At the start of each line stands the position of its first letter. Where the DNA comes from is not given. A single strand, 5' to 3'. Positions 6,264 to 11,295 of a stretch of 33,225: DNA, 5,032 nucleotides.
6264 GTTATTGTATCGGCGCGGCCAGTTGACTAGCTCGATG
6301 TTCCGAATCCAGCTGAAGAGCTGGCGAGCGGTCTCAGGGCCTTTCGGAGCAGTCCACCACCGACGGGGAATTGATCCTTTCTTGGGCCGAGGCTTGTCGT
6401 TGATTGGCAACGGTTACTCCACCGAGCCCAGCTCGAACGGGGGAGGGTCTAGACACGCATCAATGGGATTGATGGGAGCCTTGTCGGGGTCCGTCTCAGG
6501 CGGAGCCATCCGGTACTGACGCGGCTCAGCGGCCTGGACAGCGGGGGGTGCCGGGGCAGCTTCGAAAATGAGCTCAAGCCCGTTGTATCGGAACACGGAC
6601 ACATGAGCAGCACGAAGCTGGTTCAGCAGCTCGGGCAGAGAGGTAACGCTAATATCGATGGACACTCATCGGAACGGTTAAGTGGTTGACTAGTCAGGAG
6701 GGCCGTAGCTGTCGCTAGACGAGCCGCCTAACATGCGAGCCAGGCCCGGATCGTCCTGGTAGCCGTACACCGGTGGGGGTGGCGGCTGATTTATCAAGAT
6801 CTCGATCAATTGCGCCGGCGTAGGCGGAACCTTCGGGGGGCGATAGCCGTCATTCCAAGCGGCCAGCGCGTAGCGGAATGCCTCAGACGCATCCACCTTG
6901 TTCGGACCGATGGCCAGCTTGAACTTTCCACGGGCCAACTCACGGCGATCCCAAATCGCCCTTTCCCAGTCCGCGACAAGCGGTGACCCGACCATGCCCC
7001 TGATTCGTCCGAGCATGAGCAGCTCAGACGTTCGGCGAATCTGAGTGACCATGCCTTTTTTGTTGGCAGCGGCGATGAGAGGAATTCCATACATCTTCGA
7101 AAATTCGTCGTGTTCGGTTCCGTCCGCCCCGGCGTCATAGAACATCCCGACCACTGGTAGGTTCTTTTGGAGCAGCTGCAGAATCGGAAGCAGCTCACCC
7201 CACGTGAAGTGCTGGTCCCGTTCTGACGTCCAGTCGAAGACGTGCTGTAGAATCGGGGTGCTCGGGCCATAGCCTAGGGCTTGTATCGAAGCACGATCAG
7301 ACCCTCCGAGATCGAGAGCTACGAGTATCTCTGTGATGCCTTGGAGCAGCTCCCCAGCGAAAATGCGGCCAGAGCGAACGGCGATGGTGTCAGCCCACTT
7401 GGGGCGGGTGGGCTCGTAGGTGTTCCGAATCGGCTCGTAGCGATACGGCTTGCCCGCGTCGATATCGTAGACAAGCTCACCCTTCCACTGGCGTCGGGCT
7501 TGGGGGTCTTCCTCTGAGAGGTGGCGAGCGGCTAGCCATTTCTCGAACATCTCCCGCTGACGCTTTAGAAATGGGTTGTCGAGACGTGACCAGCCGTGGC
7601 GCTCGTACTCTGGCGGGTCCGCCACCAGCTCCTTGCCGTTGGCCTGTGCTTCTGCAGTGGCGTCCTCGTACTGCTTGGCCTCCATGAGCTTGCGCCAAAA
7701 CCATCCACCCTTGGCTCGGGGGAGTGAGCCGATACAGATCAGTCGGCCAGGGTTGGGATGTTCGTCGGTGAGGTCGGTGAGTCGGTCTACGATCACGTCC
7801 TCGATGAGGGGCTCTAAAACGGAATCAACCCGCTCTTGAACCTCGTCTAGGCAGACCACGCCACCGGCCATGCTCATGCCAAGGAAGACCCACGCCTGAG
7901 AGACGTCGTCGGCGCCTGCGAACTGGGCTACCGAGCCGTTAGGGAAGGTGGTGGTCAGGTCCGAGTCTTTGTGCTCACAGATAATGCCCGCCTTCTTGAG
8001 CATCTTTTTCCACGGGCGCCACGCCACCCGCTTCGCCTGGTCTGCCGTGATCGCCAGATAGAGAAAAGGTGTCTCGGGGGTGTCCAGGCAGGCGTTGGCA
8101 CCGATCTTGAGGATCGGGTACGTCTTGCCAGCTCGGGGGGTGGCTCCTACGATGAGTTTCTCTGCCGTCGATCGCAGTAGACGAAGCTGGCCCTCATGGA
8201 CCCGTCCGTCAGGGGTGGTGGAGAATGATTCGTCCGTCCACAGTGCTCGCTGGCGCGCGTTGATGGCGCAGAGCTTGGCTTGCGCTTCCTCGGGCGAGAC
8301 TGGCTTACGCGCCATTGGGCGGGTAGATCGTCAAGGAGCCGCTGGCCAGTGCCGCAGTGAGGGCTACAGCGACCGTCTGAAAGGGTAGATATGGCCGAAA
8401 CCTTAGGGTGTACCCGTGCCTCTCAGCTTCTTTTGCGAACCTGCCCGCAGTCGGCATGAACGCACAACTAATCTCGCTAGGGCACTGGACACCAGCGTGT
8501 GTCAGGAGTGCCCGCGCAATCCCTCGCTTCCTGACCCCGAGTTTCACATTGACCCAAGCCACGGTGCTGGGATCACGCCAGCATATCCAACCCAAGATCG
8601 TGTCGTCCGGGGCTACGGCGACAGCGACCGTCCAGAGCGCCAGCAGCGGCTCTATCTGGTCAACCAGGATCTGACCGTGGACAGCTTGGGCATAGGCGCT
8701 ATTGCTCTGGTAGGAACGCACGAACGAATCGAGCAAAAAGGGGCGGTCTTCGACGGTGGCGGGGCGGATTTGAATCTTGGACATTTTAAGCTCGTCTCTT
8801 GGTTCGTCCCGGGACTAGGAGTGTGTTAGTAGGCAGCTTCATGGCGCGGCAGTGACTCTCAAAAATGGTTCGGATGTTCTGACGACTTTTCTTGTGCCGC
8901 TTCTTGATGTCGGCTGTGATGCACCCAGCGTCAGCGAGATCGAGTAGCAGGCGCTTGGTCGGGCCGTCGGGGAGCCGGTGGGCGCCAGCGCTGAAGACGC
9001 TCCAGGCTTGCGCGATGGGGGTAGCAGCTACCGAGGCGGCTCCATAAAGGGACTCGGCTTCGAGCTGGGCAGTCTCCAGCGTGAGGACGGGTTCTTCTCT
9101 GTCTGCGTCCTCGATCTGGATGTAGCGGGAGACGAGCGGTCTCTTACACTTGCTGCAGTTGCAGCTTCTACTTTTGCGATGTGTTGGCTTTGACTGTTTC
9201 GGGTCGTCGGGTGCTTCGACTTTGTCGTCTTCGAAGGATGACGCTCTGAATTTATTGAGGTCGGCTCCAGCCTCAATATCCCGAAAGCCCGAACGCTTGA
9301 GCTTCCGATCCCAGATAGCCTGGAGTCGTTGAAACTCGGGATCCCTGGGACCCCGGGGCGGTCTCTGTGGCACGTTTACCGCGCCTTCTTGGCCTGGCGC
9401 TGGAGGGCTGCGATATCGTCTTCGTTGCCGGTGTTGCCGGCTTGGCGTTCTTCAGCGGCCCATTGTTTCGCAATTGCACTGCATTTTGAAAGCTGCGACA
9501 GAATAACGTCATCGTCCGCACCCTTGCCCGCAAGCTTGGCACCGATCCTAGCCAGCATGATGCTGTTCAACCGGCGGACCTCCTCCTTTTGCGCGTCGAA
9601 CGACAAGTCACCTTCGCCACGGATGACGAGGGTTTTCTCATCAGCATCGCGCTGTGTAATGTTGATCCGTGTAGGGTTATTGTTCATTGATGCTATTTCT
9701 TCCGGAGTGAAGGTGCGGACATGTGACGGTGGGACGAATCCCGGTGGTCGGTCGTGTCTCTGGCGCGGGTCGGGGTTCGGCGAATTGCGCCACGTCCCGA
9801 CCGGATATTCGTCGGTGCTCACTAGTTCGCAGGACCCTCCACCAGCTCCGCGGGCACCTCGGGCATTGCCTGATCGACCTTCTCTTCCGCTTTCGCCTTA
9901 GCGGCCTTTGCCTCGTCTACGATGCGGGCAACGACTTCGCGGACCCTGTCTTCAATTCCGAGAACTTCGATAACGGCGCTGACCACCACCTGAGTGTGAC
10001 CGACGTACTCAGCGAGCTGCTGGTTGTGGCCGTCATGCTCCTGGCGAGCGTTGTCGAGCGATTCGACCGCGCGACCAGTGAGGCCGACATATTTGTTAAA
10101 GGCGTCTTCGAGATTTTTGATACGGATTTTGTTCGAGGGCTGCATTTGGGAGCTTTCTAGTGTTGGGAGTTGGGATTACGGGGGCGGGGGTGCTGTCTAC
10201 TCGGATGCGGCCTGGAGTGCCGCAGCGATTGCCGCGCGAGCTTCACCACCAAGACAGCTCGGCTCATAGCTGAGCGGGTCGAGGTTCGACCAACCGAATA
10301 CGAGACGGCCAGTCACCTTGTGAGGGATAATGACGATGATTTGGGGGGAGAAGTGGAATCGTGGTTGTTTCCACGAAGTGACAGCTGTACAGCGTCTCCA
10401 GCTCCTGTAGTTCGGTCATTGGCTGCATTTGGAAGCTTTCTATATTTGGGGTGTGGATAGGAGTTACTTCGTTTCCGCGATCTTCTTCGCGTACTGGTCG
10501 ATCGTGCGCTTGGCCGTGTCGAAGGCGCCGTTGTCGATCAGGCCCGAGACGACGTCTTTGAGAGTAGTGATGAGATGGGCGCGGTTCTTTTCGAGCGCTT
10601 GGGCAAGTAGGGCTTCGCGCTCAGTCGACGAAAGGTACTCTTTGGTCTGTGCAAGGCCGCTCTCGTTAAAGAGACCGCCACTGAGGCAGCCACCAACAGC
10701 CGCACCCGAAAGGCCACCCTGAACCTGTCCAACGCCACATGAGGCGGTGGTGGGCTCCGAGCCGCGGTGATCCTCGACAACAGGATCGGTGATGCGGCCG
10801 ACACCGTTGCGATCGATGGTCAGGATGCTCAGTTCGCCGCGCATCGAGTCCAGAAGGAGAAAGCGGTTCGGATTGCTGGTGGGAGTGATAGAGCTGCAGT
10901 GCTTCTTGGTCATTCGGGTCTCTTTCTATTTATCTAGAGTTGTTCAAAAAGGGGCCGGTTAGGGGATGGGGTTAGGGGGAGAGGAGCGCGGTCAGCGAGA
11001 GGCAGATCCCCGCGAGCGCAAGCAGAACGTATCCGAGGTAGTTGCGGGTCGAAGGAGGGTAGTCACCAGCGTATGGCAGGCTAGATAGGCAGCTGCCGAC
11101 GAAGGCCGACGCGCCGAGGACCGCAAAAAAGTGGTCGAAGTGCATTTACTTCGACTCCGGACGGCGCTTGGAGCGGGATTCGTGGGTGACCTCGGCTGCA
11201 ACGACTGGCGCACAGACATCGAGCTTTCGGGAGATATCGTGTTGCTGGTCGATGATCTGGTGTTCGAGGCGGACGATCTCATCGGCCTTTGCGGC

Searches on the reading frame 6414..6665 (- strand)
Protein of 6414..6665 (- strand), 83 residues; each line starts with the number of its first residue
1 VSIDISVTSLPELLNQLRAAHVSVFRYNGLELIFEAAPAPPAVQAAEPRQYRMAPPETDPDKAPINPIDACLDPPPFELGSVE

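Call 38: search_protein_families(library=pfam, proteins=[window:6414-6665:-], max_evalue=0.1)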
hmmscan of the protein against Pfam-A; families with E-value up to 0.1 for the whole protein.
window:6414-6665:- (83 aa): 0 families

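Call 72: search_protein_families(library=phrogs, proteins=[window:6414-6665:-], max_evalue=0.1)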
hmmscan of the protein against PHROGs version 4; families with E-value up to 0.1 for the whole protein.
window:6414-6665:- (83 aa): 0 families

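Call 97: find_encoding_contigs(protein=window:6414-6665:-, flank=5000, max_places=10)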
Protein window:6414-6665:- (83 aa): 3 contigs read that carry it; 2 places shown.
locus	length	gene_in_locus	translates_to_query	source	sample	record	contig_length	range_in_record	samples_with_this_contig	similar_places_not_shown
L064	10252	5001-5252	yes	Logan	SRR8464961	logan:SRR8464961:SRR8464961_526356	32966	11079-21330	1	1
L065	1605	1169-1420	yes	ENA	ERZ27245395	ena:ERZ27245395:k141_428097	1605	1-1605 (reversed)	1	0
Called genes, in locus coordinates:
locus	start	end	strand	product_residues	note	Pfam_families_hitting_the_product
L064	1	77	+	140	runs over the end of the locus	-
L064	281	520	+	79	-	-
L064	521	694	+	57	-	-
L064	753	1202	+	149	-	-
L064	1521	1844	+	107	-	-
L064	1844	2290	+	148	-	-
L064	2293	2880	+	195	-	-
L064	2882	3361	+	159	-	-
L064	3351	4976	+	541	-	-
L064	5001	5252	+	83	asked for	-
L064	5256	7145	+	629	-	-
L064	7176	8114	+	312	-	-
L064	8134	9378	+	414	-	-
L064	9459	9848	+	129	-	-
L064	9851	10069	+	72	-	-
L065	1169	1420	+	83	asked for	-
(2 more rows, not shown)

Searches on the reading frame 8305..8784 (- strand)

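Call 38: search_protein_families(library=pfam, proteins=[window:8305-8784:-], max_evalue=0.1)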
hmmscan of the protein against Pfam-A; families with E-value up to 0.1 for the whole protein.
window:8305-8784:- (159 aa): 2 families
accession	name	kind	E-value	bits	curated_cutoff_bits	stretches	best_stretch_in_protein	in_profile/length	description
PF13508.13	Acetyltransf_7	-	0.0078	17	27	1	58-104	8-59/84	Acetyltransferase (GNAT) domain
PF13673.13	Acetyltransf_10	-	0.016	15.6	23.6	1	56-101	35-80/128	Acetyltransferase (GNAT) domain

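Call 71: search_protein_families(library=phrogs, proteins=[window:8305-8784:-], max_evalue=0.1)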
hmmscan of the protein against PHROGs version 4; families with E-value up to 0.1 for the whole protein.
window:8305-8784:- (159 aa): 3 families
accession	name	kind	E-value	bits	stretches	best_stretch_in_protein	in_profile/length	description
phrog_7861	-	other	0.018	15.7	1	52-112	33-94/159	acetyltransferase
phrog_6411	-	unknown function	0.041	15.4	1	67-113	30-78/100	-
phrog_1249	-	other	0.072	13.8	0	2-125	6-146/180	acetyltransferase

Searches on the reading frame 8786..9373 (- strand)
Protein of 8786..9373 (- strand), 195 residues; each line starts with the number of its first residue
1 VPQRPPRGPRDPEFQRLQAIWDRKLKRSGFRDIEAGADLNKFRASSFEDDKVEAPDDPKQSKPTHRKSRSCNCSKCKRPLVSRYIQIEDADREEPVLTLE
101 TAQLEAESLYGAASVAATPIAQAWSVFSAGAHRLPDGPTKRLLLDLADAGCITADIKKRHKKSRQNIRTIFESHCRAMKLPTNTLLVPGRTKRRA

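Call 38: search_protein_families(library=pfam, proteins=[window:8786-9373:-], max_evalue=0.1)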
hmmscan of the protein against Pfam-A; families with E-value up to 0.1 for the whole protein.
window:8786-9373:- (195 aa): 0 families

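Call 71: search_protein_families(library=phrogs, proteins=[window:8786-9373:-], max_evalue=0.1)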
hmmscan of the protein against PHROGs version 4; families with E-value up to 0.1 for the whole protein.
window:8786-9373:- (195 aa): 0 families

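Call 74: search_solved_structures(query=window:8786-9373:-, max_evalue=1)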
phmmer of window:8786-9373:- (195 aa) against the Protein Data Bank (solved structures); distinct sequences matched with E-value up to 1: 0.

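Call 88: search_protein_representatives(protein=window:8786-9373:-)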
Query: 195 residues. Proteins with E-value up to 0.001 (for the whole library): 42; up to 1e-10: 9; up to 1e-30: 3. The best 42 are listed.
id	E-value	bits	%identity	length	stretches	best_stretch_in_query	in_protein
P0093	1.5e-58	214.1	64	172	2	80-195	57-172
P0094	1.4e-45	171.9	53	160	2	102-194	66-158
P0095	9.3e-43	162.6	55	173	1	6-195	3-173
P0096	1.7e-17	80.3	42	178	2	7-49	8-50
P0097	1.2e-12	64.5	36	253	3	103-182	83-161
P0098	1.7e-11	60.7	35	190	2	104-191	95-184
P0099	2.9e-11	59.9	42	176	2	104-175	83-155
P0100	8.3e-11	58.5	42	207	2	113-181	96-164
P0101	9.4e-11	58.3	32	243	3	6-62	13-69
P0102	1.0e-09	54.9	42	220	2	104-173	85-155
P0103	1.1e-09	54.7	40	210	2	114-180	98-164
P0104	1.5e-09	54.4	38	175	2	12-48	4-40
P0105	1.8e-09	54.1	40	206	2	11-50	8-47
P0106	2.1e-09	53.9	43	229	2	12-48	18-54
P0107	2.3e-09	53.7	46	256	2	13-48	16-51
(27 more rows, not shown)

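Call 90: search_solved_structures(query=A5, max_evalue=10, show_alignments=2)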
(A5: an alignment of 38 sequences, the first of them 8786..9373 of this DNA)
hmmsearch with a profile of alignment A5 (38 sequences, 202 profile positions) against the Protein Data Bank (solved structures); distinct sequences matched with E-value up to 10: 6.
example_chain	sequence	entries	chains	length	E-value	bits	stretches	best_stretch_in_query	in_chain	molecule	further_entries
5xxp_A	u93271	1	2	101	0.14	15.2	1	116-153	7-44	LysR-type regulatory protein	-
3hhg_A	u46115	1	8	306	0.33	14.1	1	114-161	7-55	Transcriptional regulator, LysR family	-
2r8v_A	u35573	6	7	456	1.6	11.8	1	74-150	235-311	Putative acetylglutamate synthase | Amino-acid acetyltransferase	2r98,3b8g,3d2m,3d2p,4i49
3tjl_A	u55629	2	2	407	2.4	11.3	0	166-196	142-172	NADPH dehydrogenase | Old Yellow Enzyme 2.6 (OYE2.6), NADPH dehydrogenase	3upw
4m5p_A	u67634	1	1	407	2.6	11.1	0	166-196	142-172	NADPH dehydrogenase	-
4qai_A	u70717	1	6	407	2.8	11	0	166-196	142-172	NADPH dehydrogenase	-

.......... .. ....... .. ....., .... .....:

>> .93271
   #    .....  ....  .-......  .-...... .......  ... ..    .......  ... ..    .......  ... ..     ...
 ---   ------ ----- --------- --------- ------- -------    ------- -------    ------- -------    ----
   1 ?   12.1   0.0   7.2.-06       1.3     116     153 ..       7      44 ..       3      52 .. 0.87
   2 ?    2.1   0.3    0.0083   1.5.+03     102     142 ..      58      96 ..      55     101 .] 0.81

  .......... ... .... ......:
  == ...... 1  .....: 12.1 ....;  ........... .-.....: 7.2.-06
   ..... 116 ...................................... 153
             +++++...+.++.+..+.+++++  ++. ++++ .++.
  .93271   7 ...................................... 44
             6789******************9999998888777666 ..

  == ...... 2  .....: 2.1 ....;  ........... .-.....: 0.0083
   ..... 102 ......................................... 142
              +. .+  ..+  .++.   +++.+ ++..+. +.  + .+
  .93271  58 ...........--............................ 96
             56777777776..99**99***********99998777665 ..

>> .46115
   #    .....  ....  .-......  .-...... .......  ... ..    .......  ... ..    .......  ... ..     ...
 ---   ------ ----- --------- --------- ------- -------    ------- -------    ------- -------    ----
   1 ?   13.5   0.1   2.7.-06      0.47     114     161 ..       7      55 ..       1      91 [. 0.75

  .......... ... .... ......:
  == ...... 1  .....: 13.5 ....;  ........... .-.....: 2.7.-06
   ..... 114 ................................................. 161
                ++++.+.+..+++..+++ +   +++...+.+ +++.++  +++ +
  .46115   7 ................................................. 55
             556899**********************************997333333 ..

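Call 91: search_protein_families(library=pfam, alignment_id=A5, max_evalue=0.1)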
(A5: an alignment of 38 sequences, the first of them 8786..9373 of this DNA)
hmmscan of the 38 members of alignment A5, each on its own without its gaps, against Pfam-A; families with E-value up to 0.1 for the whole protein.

A. member 1, window:8786-9373:- (195 aa): 0 families

B. families by the number of members that match (of 38 scanned): 17 families
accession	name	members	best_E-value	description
PF00126.33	HTH_1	4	3.4e-06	Bacterial regulatory helix-turn-helix protein, lysR family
PF13518.12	HTH_28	3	0.00069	Helix-turn-helix domain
PF13384.12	HTH_23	2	0.00024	Homeodomain-like domain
PF12802.13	MarR_2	1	0.00028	MarR family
PF24753.1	DUF7698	1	0.0025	Domain of unknown function (DUF7698)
PF13551.12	HTH_29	1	0.0026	Winged helix-turn helix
PF16509.11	KORA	1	0.0027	TrfB plasmid transcriptional repressor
PF15943.11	YdaS_toxin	1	0.0067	Bacterial toxin YdaS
PF20432.4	Xre-like-HTH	1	0.0087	Antitoxin Xre-like helix-turn-helix domain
PF13542.12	HTH_Tnp_ISL3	1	0.013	Helix-turn-helix domain of transposase family ISL3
PF08281.18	Sigma70_r4_2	1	0.013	Sigma-70, region 4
PF06322.17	Phage_NinH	1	0.039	Phage NinH protein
PF18912.6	DZR_2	1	0.041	Double zinc ribbon domain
PF22650.2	At5g48480-like_C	1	0.065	Glyoxalase At5g48480-like C-terminal domain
PF13556.12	HTH_30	1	0.067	PucR C-terminal helix-turn-helix domain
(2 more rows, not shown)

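Call 99: predict_structure(alignment_id=A5)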
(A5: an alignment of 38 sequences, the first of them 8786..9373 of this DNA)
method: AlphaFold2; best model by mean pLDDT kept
length: 195 residues; sequences in the alignment: 38
mean_pLDDT: 76.6   pTM: 0.48
mean pLDDT of the five models: 76.6, 75.5, 75.2, 74.9, 74.7
residues with pLDDT >= 90: 80; 70-90: 37; 50-70: 63; < 50: 15
segments of 3 or more residues with pLDDT < 50: 59-63
pLDDT, mean of each block of 10 residues (from residue 1): 67 92 91 66 53 56 50 58 51 63 74 80 96 98 97 96 97 98 84 53
secondary structure, 60 per line:
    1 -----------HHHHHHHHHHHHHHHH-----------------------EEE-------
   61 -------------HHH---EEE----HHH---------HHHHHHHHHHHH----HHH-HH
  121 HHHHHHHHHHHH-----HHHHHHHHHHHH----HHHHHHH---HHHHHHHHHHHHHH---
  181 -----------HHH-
elements in order: H12-27 E51-53 E80-82 H99-110 H119-132 H138-149 H154-160 H164-177

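Call 102: fold_search(model_id=the predicted structure, library=pdb)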
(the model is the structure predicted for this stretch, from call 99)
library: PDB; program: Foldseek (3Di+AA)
matches with E <= 10: 53; with E <= 0.001: 0
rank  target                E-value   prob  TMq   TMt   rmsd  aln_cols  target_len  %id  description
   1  5xt2_E                1.7e+00  0.33  0.24  0.23   7.8        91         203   18  Crystal structures of full-length FixJ from B. japonicum crystallized in space group P212121 (released 2018-05-23)
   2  3hug_E                2.2e+00  0.54  0.23  0.52   4.6        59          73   15  Crystal structure of Mycobacterium tuberculosis anti-sigma factor RslA in complex with -35 promoter binding domain of  (released 2010-03-02)
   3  5clv_M                2.8e+00  0.54  0.24  0.60   2.8        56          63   16  Crystal Structure of KorA-operator DNA complex (KorA-OA) (released 2016-04-06)
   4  5vxn_C                3.4e+00  0.16  0.22  0.21  10.5        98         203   13  Structure of two RcsB dimers bound to two parallel DNAs. (released 2018-03-07)
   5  3hug_K                3.5e+00  0.41  0.23  0.53   3.6        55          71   14  Crystal structure of Mycobacterium tuberculosis anti-sigma factor RslA in complex with -35 promoter binding domain of  (released 2010-03-02)
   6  9k3b_V                4.4e+00  0.18  0.25  0.16   8.8        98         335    9  Human RNA Polymerase III de novo transcribing complex 10 overall (TC10-overall) (released 2025-04-16)
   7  3c3w_B                4.4e+00  0.14  0.21  0.20  11.7       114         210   16  Crystal Structure of the Mycobacterium tuberculosis Hypoxic Response Regulator DosR (released 2008-04-22)
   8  3vk0_C                4.4e+00  0.07  0.12  0.22  10.1        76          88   12  Crystal Structure of hypothetical transcription factor NHTF from Neisseria (released 2012-03-14)
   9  2k9l_MODEL_1_A        4.7e+00  0.28  0.24  0.51   4.0        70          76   13  Structure of the Core Binding Domain of sigma54 (released 2009-05-26)
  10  5usr_F                4.9e+00  0.16  0.16  0.37   6.7        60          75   12  Crystal structure of human NFS1-ISD11 in complex with E. coli acyl-carrier protein at 3.09 angstroms (released 2017-06-21)
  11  6kon_F                4.9e+00  0.08  0.24  0.25  19.5       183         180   11  Mycobacterium tuberculosis initial transcription complex comprising sigma H and 5'-OH RNA of 5 nt (released 2020-03-11)
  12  4uxz_B                5.2e+00  0.09  0.16  0.30  12.3        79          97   13  Structure of delta7-DgkA-syn in 7.9 MAG to 2.18 angstrom resolution (released 2015-09-30)
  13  8wwt                  5.2e+00  0.08  0.14  0.08  11.6        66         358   11  X-Ray crystal structure of glycoside hydrolase family 6 cellobiohydrolase from Phanerochaete chrysosporium PcCel6A C393S (released 2024-09-04)
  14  3vfz_B                5.5e+00  0.35  0.23  0.61   3.7        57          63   10  Crystal structure of -35 promoter binding domain of SigD of Mycobacterium tuberculosis (released 2013-02-13)
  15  3vep_H                5.5e+00  0.21  0.22  0.52   5.0        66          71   11  Crystal structure of SigD4 in complex with its negative regulator RsdA (released 2013-02-13)
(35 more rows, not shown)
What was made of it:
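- On Phage sigma-directed late promoter (T4 gp55 type): Its nearest folds are sigma region 4, LuxR and KorA, but at E > 1 (calls 90, 91, 99, 102).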

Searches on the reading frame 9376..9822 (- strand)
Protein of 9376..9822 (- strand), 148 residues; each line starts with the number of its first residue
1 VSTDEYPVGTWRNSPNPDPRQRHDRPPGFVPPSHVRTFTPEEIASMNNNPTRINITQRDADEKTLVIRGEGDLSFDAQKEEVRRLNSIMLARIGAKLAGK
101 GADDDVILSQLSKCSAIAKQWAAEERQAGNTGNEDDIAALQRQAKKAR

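Call 38: search_protein_families(library=pfam, proteins=[window:9376-9822:-], max_evalue=0.1)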
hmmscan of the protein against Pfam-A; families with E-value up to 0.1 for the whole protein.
window:9376-9822:- (148 aa): 1 family
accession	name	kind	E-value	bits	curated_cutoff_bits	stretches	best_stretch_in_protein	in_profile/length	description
PF22554.1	Chap-C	-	0.095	13.8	27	0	101-146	31-76/91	TY-Chap C-terminal domain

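Call 71: search_protein_families(library=phrogs, proteins=[window:9376-9822:-], max_evalue=0.1)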
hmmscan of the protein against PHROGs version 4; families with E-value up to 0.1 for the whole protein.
window:9376-9822:- (148 aa): 0 families

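Call 75: search_solved_structures(query=window:9376-9822:-, max_evalue=1)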
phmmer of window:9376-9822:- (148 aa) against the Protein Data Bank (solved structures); distinct sequences matched with E-value up to 1: 0.

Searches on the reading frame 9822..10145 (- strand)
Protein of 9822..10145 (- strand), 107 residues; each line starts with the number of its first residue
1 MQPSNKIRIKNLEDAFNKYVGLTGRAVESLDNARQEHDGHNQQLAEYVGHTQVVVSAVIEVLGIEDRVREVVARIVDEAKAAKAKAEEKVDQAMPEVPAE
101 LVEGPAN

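Call 38: search_protein_families(library=pfam, proteins=[window:9822-10145:-], max_evalue=0.1)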
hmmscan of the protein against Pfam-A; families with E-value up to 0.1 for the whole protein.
window:9822-10145:- (107 aa): 1 family
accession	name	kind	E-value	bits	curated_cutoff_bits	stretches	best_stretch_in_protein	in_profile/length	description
PF17762.8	HTH_ParB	-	0.0012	19.4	22.6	1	29-75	11-57/102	ParB HTH domain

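Call 71: search_protein_families(library=phrogs, proteins=[window:9822-10145:-], max_evalue=0.1)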
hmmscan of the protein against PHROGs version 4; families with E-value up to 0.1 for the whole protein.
window:9822-10145:- (107 aa): 1 family
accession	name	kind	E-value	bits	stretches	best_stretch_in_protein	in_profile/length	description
phrog_14228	-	unknown function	0.065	14.3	1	21-101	31-110/120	-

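Call 76: search_solved_structures(query=window:9822-10145:-, max_evalue=1)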
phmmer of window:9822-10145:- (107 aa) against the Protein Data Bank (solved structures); distinct sequences matched with E-value up to 1: 7.
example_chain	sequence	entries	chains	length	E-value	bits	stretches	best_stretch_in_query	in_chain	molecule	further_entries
4hhu_A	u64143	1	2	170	0.3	14.9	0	23-81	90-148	OR280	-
1lcc_A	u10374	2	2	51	0.36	14.7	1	69-97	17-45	Lac Repressor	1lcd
1lqc_A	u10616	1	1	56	0.41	14.5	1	69-97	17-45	LAC REPRESSOR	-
1cjg_A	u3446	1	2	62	0.5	14.2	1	69-97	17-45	PROTEIN (LAC REPRESSOR)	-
1l1m_A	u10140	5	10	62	0.54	14.1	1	69-97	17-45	Lactose operon repressor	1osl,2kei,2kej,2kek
3ue9_A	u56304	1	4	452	0.79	13.6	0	30-75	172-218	Adenylosuccinate synthetase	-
2bjc_A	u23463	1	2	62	0.96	13.3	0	70-97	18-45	LACTOSE OPERON REPRESSOR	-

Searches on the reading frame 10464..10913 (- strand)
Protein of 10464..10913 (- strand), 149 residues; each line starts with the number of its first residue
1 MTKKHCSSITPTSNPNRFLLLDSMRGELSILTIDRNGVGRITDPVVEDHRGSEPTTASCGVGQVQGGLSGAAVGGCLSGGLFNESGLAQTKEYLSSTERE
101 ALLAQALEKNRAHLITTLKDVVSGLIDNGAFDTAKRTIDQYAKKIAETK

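Call 38: search_protein_families(library=pfam, proteins=[window:10464-10913:-], max_evalue=0.1)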
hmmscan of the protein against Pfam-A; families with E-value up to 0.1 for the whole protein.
window:10464-10913:- (149 aa): 1 family
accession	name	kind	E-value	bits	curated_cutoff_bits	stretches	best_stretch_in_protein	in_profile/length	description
PF20552.4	HTH_62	-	0.033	14.6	27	1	95-132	15-52/72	Recombinase-like helix-turn-helix domain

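Call 71: search_protein_families(library=phrogs, proteins=[window:10464-10913:-], max_evalue=0.1)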
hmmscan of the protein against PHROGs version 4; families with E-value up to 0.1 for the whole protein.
window:10464-10913:- (149 aa): 0 families

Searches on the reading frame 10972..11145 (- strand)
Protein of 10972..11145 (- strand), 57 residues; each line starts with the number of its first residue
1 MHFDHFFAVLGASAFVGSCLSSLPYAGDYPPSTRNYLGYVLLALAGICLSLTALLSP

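Call 110: search_protein_families(library=pfam, proteins=[window:10972-11145:-], max_evalue=0.1)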
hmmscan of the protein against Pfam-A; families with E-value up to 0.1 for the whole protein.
window:10972-11145:- (57 aa): 1 family
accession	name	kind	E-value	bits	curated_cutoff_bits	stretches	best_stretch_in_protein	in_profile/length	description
PF11431.13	Transport_MerF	-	0.1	13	24.3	0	36-54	19-37/45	Membrane transport protein MerF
